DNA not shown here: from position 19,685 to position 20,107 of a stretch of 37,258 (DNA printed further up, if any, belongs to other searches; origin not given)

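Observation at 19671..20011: Two-peptide operon with a convergent consensus antisense promoter: type I toxin-antitoxin-like cassette next to the partition genes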

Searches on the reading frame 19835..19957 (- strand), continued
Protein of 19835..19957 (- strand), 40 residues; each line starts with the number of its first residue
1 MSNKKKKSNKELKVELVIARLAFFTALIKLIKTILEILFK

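Call 71: find_encoding_contigs(protein=P0009, flank=4000, max_places=6)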
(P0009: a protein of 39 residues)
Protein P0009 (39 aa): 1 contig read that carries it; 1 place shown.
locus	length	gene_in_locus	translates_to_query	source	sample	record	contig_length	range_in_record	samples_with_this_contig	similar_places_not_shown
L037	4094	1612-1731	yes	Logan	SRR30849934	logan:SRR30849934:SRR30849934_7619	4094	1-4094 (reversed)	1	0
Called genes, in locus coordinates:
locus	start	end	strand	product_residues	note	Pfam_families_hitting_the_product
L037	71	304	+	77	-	PF10779:XhlA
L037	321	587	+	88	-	PF16079:Phage_holin_5_2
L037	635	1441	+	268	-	PF01510:Amidase_2, PF01471:PG_binding_1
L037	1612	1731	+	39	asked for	-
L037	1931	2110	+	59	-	-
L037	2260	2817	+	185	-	-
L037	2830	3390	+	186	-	-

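Call 72: find_encoding_contigs(protein=P0007, flank=4000, max_places=6)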
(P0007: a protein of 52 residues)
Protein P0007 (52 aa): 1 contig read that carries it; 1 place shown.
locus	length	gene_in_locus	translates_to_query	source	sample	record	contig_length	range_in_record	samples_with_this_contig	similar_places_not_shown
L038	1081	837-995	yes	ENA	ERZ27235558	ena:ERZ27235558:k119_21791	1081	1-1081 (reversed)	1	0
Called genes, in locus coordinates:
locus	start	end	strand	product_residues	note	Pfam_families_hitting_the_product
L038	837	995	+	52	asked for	-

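Call 81: search_protein_families(library=phrogs, proteins=[L013:5302-5490:+, L035:4301-4480:+, L037:1931-2110:+, P0008, P0009], max_evalue=1)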
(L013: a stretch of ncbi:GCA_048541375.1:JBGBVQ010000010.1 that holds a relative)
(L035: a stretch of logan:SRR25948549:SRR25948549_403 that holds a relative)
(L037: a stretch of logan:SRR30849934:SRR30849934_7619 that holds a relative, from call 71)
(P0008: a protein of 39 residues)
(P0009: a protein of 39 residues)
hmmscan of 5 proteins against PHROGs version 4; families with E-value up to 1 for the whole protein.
L013:5302-5490:+ (62 aa): 4 families
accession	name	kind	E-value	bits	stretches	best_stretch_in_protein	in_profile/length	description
phrog_2277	-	unknown function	4.9e-23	81.8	1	4-62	3-61/62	-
phrog_33573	-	unknown function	0.055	14.7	1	18-29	4-15/38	-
phrog_15402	-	unknown function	0.23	12.7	1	9-37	50-78/84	-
phrog_1035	-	DNA, RNA and nucleotide metabolism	0.38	11.5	1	9-55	107-158/271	endonuclease VII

L035:4301-4480:+ (59 aa): 3 families
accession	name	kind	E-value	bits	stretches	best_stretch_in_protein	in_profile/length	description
phrog_2277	-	unknown function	1.5e-22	80.3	1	3-59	5-61/62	-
phrog_14629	-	unknown function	0.033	12.9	1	3-58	987-1040/1473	-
phrog_5989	-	head and packaging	0.33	11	1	4-48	70-114/347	terminase large subunit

L037:1931-2110:+ (59 aa): 4 families
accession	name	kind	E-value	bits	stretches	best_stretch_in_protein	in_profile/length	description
phrog_2277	-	unknown function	6.5e-24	84.7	1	3-57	5-59/62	-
phrog_17499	-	unknown function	0.01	17.1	1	29-56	9-36/59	-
phrog_24035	-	unknown function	0.28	12.5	1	5-32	28-55/105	-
phrog_38748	-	unknown function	0.82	11.1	0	4-27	36-60/64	-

P0008 (39 aa): 0 families

P0009 (39 aa): 0 families

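Call 82: search_solved_structures(query=L013:5302-5490:+, max_evalue=10)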
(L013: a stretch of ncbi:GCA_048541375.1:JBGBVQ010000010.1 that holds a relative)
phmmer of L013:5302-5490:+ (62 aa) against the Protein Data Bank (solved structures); distinct sequences matched with E-value up to 10: 2.
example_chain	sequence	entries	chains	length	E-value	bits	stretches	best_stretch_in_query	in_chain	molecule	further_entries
8ye6_B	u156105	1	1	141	2.1e-12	49.6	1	9-57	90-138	A32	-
1b43_A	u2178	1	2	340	0.38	14.4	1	8-57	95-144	PROTEIN (FEN-1)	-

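Call 86: search_solved_structures(query=L013:5302-5490:+, max_evalue=0.001, show_alignments=1)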
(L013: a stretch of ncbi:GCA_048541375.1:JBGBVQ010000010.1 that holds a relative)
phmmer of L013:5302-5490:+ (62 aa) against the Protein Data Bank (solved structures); distinct sequences matched with E-value up to 0.001: 1.
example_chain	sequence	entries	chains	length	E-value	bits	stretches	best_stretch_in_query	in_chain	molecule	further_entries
8ye6_B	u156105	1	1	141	2.1e-12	49.6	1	9-57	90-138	A32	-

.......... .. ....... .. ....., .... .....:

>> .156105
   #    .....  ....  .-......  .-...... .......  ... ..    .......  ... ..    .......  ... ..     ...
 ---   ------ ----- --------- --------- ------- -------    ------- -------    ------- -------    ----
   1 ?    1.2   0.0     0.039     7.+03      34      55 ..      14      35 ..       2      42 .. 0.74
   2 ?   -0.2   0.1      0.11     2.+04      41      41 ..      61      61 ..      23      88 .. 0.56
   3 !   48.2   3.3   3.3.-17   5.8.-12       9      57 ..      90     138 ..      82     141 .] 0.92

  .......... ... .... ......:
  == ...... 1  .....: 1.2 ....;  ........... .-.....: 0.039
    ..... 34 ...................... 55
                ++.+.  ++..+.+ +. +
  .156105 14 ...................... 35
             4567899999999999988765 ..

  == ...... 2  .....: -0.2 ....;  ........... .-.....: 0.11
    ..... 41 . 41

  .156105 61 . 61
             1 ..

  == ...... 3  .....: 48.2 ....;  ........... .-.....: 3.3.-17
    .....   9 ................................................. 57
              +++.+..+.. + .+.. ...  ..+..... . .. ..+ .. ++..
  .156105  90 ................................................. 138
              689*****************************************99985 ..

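Call 87: search_protein_families(library=ncbifam, proteins=[L013:5302-5490:+, L035:4301-4480:+, L037:1931-2110:+], max_evalue=1)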
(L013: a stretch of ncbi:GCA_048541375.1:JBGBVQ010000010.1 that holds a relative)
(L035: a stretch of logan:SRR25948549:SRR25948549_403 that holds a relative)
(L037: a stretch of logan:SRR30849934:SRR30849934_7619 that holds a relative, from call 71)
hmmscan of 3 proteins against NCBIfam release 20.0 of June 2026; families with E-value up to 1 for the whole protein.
L013:5302-5490:+ (62 aa): 2 families
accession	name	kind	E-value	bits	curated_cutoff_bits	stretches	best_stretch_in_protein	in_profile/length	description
TIGR02044.1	CueR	equivalog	0.0073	16.4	147.4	1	4-58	22-73/127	Cu(I)-responsive transcriptional regulator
NF007069.0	PRK09514.1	equivalog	0.063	13.2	143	1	2-59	22-74/141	Zn(2+)-responsive transcriptional regulator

L035:4301-4480:+ (59 aa): 0 families

L037:1931-2110:+ (59 aa): 2 families
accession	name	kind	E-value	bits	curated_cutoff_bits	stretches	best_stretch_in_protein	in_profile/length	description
NF008701.0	PRK11713.5-5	equivalog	0.015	14.8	215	1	1-56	98-152/228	16S rRNA (uracil(1498)-N(3))-methyltransferase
TIGR00737.1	nifR3_yhdG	equivalog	0.085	12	293.3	1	11-56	270-315/319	tRNA dihydrouridine synthase DusB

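Call 89: find_homologous_proteins(query=L013:5302-5487:+, max_evalue=0.001)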
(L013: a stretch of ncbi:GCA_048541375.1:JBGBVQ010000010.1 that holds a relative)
Query L013:5302-5487:+ (62 aa): 24 proteins with E <= 0.001 among 24 candidates.
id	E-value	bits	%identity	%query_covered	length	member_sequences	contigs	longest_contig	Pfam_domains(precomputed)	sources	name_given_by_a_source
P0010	2.6e-30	119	98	100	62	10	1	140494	-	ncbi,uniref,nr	ncbi:hypothetical protein H8J79_03995 [Clostridium perfringens]|uniref:hypothetical protein n=1 Tax=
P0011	4.0e-30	119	98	100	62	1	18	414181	-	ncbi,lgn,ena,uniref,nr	ncbi:hypothetical protein ACV3R5_17305 [Clostridium perfringens]|uniref:Uncharacterized protein n=1 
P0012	1.5e-29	117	97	100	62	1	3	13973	-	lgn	-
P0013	1.0e-28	114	97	100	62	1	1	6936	-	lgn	-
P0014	1.2e-28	114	97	100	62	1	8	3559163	-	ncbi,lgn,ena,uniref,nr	ncbi:TPA: hypothetical protein ACY4RO_001868 [Clostridium perfringens]|uniref:Uncharacterized protei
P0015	3.4e-20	88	81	94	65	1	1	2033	-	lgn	-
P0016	3.5e-20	88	73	100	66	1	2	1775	-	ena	-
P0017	8.7e-20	87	74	100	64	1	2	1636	-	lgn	-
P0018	1.0e-19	86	76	94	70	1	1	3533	-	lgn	-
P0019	3.1e-19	85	80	89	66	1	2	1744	-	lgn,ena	-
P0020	4.1e-19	85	75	95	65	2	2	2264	-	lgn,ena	-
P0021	5.2e-19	84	73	95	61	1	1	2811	-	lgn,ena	-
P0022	3.8e-18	82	72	94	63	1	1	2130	-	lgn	-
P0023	6.7e-18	81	77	90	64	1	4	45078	-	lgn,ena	-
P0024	1.8e-17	79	75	90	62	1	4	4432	-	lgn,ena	-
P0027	3.8e-15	72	70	85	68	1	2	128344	-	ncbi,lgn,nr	ncbi:TPA: hypothetical protein LWN92_002257 [Listeria innocua]|nr:hypothetical protein [Listeria inn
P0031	3.5e-12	63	62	84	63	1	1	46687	-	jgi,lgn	jgi:hypothetical protein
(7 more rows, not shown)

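Call 90: find_encoding_contigs(protein=P0027, flank=2500, max_places=2)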
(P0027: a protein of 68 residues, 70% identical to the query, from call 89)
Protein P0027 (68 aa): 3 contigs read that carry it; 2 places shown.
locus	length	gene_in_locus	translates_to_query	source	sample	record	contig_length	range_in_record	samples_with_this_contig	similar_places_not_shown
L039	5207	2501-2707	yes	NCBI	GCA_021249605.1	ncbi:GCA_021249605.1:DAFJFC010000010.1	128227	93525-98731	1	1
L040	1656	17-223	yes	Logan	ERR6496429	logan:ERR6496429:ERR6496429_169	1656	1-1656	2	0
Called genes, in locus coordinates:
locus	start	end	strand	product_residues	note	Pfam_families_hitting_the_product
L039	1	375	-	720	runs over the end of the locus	PF03176:MMPL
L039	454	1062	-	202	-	PF00440:TetR_N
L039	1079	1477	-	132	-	-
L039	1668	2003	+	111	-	PF20403:DUF6693 (faint), PF05987:DUF898 (weak)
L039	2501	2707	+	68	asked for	-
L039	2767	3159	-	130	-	-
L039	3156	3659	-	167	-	PF13274:SocA_Panacea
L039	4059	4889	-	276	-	PF13539:Peptidase_M15_4, PF08239:SH3_3 (weak), PF07653:SH3_2 (faint)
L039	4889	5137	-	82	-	PF04531:Phage_holin_1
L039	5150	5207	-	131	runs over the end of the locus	-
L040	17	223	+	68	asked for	-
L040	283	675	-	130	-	-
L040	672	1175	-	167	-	PF13274:SocA_Panacea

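Call 91: find_encoding_contigs(protein=P0023, flank=2500, max_places=2)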
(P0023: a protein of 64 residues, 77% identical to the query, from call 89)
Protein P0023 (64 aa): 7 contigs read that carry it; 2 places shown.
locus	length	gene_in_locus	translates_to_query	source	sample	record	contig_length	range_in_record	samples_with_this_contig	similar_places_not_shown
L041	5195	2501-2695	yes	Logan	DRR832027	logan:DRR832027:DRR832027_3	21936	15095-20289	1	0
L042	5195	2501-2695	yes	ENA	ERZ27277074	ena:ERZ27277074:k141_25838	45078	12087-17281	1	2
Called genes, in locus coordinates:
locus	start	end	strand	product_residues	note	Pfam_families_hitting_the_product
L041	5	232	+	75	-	-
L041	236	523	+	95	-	-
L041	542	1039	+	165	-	-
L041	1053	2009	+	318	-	PF01183:Glyco_hydro_25, PF09374:PG_binding_3 (faint), PF01471:PG_binding_1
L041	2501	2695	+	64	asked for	-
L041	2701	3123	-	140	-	-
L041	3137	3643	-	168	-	-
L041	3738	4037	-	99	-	PF04545:Sigma70_r4 (faint), PF13936:HTH_38 (weak)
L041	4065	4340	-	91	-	-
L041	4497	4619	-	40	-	-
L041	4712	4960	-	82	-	-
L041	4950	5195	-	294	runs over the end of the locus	PF17989:ALP_N, PF21522:MreB-like_C (weak)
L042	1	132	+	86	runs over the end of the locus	-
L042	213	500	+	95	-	-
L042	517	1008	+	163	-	-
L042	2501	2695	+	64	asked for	-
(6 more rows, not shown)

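Call 92: find_encoding_contigs(protein=P0031, flank=2500, max_places=2)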
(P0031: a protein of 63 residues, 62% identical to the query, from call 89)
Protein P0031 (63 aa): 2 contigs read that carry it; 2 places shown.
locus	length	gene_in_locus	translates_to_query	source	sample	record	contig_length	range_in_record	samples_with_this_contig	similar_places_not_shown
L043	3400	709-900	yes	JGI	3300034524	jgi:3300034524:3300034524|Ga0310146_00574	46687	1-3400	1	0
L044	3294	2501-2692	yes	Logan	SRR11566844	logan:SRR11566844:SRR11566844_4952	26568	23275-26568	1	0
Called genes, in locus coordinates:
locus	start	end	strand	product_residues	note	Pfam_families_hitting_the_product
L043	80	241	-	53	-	-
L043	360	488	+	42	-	-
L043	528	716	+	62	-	-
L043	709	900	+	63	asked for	-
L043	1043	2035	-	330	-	-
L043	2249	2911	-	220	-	-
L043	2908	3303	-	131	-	-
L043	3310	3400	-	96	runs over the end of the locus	-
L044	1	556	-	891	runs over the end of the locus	PF01624:MutS_I, PF05188:MutS_II, PF05192:MutS_III, PF05190:MutS_IV, PF00488:MutS_V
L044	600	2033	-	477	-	PF00919:UPF0004, PF04055:Radical_SAM, PF01938:TRAM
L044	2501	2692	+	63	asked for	-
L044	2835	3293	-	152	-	?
